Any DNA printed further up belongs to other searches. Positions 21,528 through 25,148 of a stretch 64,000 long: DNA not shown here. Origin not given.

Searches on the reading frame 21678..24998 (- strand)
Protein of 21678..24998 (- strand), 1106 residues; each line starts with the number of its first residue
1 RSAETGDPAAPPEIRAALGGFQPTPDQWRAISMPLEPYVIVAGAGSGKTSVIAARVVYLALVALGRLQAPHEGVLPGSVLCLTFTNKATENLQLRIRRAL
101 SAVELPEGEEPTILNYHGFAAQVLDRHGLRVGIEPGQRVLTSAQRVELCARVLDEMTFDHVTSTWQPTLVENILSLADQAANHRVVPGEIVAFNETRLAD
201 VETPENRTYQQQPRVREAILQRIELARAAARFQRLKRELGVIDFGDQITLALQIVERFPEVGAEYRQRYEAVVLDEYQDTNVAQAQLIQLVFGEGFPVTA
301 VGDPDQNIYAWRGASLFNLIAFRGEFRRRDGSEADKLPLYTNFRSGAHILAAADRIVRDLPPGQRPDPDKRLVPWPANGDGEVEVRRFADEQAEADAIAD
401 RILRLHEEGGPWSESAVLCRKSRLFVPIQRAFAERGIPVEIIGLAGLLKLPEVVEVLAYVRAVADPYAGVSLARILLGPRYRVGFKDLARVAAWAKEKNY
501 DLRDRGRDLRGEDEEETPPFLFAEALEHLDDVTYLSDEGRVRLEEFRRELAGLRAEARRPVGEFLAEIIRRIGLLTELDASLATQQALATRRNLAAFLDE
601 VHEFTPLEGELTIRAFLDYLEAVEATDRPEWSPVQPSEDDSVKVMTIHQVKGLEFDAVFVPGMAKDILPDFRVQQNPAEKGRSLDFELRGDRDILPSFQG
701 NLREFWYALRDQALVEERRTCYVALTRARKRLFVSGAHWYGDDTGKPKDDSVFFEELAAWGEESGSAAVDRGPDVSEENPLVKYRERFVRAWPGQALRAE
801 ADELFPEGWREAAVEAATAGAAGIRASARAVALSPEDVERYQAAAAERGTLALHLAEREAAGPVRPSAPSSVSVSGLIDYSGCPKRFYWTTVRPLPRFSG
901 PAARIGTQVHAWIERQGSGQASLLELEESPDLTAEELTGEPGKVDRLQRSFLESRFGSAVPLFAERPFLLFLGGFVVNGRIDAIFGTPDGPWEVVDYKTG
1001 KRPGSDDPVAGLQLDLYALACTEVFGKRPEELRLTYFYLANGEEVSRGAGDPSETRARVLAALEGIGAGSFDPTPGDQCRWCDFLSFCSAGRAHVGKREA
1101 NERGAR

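Call 12: search_protein_families(library=pfam, proteins=[window:21678-24998:-], max_evalue=0.0001)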
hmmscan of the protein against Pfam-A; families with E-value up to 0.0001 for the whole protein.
window:21678-24998:- (1106 aa): 5 families
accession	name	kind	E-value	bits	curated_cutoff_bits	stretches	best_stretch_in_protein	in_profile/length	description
PF00580.27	UvrD-helicase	-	1.1e-50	173.2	23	1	24-326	2-270/271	UvrD/REP helicase N-terminal domain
PF13361.12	UvrD_C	-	2.6e-42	145.9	25.6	1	339-735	3-346/350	UvrD-like helicase C-terminal domain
PF12705.13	PDDEXK_1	-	5.2e-28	99.1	22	1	872-1088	2-246/247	PD-(D/E)XK nuclease superfamily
PF13245.12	AAA_19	-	1.1e-14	55.2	25.1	1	28-310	2-132/134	AAA domain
PF13538.12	UvrD_C_2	-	6.1e-09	36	27.4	0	644-662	4-24/52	UvrD-like helicase C-terminal domain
